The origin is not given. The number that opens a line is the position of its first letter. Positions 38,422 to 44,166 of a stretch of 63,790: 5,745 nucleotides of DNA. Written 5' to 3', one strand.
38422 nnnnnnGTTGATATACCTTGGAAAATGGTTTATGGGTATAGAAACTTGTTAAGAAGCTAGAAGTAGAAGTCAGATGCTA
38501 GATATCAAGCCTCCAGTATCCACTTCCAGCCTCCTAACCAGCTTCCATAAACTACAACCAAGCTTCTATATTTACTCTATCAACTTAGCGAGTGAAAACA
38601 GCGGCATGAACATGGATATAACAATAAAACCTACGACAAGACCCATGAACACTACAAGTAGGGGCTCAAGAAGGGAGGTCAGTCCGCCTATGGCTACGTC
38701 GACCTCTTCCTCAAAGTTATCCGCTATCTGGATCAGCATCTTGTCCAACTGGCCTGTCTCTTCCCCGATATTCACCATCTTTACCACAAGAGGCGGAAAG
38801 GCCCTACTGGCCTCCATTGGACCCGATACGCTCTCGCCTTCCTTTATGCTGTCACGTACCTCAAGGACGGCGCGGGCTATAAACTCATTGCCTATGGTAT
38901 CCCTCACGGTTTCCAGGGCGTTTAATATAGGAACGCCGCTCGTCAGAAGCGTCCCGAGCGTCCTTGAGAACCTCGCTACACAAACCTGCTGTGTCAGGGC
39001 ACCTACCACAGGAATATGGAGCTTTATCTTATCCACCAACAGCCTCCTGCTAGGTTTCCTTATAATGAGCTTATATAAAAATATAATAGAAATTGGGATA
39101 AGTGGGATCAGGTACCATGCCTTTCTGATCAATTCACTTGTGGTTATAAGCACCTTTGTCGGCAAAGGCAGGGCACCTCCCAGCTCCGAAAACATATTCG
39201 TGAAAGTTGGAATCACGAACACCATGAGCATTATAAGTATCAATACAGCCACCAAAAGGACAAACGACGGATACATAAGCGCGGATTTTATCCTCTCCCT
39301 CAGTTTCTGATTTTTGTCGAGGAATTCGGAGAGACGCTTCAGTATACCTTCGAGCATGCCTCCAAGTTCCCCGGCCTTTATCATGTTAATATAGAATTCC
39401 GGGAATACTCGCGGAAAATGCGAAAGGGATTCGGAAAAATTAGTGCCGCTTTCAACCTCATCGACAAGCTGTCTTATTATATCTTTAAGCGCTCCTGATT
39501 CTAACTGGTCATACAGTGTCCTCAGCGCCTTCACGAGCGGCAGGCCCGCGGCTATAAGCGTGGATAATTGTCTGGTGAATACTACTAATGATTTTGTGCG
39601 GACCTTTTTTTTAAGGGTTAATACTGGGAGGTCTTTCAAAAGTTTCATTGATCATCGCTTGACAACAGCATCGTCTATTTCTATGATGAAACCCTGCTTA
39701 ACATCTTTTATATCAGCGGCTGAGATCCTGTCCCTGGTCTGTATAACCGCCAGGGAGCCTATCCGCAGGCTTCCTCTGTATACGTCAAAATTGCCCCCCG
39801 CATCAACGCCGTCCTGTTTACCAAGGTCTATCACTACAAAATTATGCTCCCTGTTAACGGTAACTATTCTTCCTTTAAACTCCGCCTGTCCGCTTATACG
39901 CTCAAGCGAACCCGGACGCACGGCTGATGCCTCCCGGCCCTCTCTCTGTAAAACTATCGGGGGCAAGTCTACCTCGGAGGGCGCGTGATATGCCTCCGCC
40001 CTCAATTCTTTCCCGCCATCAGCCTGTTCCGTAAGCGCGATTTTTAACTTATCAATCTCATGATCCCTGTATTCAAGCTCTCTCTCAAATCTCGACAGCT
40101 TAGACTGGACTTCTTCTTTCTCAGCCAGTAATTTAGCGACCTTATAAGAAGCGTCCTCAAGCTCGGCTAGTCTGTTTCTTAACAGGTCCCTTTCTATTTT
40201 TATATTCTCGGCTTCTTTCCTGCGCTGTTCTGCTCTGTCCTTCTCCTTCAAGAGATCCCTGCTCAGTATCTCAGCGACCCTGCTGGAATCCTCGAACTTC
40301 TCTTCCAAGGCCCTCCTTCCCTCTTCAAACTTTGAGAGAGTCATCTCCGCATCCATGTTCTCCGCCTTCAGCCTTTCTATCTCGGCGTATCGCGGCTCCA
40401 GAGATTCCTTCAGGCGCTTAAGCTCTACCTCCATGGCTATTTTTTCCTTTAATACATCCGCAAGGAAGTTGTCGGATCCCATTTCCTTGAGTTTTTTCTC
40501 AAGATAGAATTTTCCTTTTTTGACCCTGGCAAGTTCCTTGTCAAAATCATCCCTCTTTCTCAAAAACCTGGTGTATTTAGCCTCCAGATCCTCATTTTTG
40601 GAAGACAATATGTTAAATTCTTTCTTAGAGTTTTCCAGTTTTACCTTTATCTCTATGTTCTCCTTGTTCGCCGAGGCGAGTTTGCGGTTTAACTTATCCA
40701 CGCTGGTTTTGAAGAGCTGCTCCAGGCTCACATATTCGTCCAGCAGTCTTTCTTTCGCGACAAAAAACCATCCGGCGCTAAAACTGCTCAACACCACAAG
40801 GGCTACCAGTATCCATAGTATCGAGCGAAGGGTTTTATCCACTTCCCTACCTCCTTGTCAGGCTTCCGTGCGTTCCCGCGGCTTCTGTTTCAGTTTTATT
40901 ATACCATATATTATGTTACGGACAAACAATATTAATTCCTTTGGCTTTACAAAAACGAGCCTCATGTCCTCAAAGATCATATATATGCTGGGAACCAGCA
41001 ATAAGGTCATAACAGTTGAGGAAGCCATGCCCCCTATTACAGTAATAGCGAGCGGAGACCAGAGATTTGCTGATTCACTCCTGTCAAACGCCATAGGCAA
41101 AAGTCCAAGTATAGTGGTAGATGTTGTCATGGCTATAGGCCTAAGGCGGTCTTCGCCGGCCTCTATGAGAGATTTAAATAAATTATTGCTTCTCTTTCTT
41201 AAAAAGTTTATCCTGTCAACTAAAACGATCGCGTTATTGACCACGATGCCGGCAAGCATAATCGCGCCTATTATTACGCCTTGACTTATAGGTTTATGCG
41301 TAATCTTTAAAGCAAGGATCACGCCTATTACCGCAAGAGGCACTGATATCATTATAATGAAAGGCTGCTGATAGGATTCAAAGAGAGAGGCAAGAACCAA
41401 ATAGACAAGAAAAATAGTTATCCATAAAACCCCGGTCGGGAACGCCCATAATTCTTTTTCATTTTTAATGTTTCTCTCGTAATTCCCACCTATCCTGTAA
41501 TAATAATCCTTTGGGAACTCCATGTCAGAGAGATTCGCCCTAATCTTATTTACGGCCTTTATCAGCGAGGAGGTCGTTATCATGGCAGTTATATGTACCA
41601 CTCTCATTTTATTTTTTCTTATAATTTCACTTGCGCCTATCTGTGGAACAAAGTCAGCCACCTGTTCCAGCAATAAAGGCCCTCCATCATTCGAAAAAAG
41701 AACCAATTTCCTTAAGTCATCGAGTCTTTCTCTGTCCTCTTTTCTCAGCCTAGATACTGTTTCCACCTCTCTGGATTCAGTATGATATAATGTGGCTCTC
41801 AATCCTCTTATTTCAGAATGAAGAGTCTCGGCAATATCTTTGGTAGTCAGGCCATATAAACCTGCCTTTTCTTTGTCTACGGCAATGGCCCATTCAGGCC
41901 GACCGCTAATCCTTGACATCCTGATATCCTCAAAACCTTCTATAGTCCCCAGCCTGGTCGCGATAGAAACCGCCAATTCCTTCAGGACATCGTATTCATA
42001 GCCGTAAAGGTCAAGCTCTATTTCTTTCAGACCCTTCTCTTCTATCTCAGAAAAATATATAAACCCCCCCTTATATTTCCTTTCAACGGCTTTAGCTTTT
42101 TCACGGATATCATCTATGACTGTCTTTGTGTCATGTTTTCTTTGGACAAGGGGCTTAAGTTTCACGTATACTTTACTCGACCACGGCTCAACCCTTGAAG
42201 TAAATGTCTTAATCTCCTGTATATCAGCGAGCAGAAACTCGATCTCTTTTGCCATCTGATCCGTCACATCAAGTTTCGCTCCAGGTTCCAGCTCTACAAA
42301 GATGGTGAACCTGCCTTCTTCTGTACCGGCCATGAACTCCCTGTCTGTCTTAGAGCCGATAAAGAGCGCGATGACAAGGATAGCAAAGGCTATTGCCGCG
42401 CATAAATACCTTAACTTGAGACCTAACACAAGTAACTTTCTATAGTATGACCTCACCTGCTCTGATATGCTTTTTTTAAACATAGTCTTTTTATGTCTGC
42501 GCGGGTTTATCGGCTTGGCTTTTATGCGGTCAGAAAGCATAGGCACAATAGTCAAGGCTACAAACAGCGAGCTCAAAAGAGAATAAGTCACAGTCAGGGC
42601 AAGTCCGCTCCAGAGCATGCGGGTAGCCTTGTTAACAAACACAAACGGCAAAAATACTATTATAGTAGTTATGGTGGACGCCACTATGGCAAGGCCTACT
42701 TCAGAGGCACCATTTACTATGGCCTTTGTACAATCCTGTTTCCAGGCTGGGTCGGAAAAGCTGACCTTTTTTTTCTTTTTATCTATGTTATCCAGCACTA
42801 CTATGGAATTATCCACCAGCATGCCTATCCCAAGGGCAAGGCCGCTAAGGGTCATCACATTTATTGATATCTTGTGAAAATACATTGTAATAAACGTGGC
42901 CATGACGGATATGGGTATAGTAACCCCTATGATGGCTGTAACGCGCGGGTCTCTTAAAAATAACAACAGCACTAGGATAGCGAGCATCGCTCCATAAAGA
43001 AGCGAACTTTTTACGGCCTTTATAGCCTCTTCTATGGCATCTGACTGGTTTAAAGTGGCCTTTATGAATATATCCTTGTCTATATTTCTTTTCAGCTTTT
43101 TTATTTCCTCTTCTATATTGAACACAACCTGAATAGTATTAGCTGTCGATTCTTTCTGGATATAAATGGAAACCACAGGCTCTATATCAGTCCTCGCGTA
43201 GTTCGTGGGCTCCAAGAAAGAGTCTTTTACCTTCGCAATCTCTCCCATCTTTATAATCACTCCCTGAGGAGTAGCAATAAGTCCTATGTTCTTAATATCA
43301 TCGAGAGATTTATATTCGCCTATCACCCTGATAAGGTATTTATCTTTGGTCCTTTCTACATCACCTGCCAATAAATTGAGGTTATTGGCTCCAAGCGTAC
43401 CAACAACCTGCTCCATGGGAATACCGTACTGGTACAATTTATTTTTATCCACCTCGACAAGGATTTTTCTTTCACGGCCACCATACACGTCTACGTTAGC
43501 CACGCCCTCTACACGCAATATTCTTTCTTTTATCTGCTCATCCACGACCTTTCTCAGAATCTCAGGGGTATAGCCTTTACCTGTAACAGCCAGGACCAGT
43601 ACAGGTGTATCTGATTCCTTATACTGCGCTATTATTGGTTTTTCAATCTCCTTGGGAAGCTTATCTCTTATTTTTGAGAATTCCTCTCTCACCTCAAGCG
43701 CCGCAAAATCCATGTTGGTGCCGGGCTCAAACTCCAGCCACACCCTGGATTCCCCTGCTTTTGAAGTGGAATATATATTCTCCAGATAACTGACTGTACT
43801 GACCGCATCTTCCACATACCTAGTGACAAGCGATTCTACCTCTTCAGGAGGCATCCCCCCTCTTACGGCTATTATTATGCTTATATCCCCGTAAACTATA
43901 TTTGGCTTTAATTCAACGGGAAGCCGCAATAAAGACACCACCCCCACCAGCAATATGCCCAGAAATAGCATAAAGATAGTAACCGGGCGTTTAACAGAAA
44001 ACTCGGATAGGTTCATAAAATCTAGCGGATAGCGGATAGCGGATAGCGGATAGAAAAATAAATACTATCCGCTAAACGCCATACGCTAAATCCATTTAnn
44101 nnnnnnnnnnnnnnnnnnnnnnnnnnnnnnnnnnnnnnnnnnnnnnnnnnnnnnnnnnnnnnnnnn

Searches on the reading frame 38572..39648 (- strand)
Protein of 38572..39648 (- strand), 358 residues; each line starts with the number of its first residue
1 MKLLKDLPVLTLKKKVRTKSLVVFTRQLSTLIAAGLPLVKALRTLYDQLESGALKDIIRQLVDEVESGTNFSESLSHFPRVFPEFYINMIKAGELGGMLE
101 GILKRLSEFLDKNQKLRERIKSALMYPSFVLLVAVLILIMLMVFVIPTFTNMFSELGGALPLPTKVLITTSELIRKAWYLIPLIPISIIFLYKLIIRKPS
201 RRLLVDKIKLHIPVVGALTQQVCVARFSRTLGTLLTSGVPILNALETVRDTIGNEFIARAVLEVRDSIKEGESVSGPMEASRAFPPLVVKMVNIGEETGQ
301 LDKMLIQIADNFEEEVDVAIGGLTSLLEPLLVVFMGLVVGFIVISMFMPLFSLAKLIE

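Call 5: search_protein_families(library=pfam, proteins=[window:38572-39648:-], max_evalue=0.01)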
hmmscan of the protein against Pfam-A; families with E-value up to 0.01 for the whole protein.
window:38572-39648:- (358 aa): 1 family
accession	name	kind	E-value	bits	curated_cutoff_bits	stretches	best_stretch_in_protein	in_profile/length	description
PF00482.28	T2SSF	-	2.6e-66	221.7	25.2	2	24-147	1-125/125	Type II secretion system (T2SS), protein F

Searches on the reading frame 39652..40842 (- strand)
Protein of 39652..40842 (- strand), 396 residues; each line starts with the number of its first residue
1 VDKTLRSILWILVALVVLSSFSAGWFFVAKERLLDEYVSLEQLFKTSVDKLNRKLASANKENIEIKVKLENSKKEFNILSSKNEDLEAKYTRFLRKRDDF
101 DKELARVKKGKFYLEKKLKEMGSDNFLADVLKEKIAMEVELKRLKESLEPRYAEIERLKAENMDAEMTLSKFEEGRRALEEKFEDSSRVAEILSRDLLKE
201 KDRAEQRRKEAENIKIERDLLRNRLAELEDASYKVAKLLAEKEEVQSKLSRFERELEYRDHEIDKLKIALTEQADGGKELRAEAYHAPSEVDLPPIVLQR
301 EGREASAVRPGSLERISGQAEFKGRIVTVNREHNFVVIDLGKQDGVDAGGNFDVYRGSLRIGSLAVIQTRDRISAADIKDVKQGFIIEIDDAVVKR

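Call 5: search_protein_families(library=pfam, proteins=[window:39652-40842:-], max_evalue=0.01)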
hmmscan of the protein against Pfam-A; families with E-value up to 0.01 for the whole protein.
window:39652-40842:- (396 aa): 2 families
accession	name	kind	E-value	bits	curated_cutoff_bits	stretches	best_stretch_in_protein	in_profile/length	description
PF10473.14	CENP-F_leu_zip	-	0.0014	19.1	34.5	0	41-121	19-92/140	Leucine-rich repeats of kinetochore protein Cenp-F/LEK1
PF11559.13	ADIP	-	0.0083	16.6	34.3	0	136-219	56-139/151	Afadin- and alpha -actinin-Binding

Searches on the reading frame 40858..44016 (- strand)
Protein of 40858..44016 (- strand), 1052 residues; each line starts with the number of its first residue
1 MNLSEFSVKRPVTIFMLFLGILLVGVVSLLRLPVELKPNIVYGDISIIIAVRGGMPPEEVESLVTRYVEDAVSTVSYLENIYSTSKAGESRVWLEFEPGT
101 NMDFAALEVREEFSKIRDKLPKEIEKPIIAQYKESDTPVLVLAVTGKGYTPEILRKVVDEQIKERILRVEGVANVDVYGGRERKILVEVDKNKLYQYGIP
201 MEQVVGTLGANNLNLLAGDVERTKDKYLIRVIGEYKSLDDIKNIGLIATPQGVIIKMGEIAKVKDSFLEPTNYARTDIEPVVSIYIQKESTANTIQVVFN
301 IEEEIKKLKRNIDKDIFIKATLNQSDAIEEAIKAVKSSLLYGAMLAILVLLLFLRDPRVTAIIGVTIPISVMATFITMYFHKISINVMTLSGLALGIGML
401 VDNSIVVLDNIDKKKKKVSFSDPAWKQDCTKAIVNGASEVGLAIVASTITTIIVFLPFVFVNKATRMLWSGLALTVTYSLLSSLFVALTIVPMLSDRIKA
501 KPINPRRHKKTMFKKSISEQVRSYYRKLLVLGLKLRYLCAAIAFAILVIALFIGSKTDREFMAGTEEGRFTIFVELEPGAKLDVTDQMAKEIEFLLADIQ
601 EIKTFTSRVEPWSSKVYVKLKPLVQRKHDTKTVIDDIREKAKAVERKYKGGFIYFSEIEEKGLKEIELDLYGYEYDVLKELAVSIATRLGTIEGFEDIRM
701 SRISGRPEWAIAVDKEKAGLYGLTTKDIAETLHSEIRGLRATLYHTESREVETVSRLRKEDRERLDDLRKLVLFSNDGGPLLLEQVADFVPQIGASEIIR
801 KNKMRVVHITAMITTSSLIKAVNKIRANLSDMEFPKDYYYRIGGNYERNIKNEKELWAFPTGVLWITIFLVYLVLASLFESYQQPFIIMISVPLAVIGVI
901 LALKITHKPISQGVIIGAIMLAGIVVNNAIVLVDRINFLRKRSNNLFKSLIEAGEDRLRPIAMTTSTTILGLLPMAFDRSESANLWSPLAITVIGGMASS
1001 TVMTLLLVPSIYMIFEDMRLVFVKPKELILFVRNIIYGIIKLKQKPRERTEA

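Call 5: search_protein_families(library=pfam, proteins=[window:40858-44016:-], max_evalue=0.01)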
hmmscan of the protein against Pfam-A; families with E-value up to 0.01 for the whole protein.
window:40858-44016:- (1052 aa): 3 families
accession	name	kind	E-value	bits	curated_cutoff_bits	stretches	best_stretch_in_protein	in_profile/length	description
PF00873.25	ACR_tran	-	1.7e-226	754.8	28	1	4-1015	2-1020/1021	AcrB/AcrD/AcrF family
PF02355.23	SecD_SecF_C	-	1.3e-11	44.7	20.5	2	326-495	28-187/189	Protein export membrane protein SecD/SecF, C-terminal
PF03176.21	MMPL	-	3.9e-07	29.8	20.5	1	864-1015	149-302/333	MMPL family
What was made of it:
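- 40858..44016 (-): RND2, tail-less paralogous RND permease (1052 aa) directly downstream. ACR_tran 754.8 bits (call 5).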

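Call 6: search_protein_families(library=ncbifam, proteins=[window:40858-44016:-], max_evalue=0.01)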
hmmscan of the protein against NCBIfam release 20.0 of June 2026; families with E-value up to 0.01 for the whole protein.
window:40858-44016:- (1052 aa): 18 families
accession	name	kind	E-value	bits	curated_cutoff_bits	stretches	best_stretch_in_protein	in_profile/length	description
NF033617.1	RND_permease_2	subfamily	8.4e-175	583.5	1250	1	5-1016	2-1008/1009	multidrug efflux RND transporter permease subunit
TIGR00914.1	2A0601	subfamily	2.2e-134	449.5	701.45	1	5-1016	7-1036/1051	CusA/CzcA family heavy metal efflux RND transporter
NF000282.2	RND_permease_1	subfamily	1.5e-130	436.9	1250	1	4-1015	1-1027/1029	multidrug efflux RND transporter permease subunit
NF007905.0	PRK10614.1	equivalog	1.5e-117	393.6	1774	1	6-1024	6-1017/1025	multidrug efflux RND transporter permease subunit MdtC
TIGR00915.1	2A0602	subfamily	2.5e-117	393.2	940.35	1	4-1016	2-1029/1050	efflux RND transporter permease subunit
NF007798.0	PRK10503.1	equivalog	1.7e-105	353.7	1584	1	7-1020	16-1027/1040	MdtB/MuxB family multidrug efflux RND transporter permease subunit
NF007842.1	PRK10555.1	equivalog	6.6e-85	285.8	1854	1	4-1014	2-1025/1036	multidrug efflux RND transporter permease AcrD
NF007131.0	PRK09577.1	equivalog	1.2e-80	271.6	1768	1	5-1015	3-1022/1045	multidrug efflux RND transporter permease subunit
NF007133.0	PRK09579.1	equivalog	8.6e-78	261.9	1763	1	1-1015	1-1002/1017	multidrug efflux RND transporter permease subunit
NF000037.1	RND_perm_OqxB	exception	3.7e-69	233.6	2200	1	1-1016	1-1035/1050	multidrug efflux RND transporter permease subunit OqxB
NF011706.2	PRK15127.1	equivalog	4.6e-68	230.1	2150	1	5-1015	3-1029/1049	multidrug efflux RND transporter permease subunit AcrB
TIGR00921.1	2A067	subfamily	9e-13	47.1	351.9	2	284-550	141-403/733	hydrophobe/amphiphile efflux-3 (HAE3) family transporter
TIGR00966.2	transloc_SecF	equivalog_domain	4.7e-10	39.4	160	2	864-1004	130-272/279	protein translocase subunit SecF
NF009582.0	PRK13024.1-2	equivalog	5.2e-10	37.9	723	2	285-520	621-849/859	protein translocase subunit SecDF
TIGR00916.1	2A0604s01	subfamily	2.3e-08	33.9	148.6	2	317-487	77-230/231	SecD/SecF family protein translocase subunit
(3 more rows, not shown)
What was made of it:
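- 40858..44016 (-): Best NCBIfam equivalog is MdtC, 393.6 bits (call 6).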
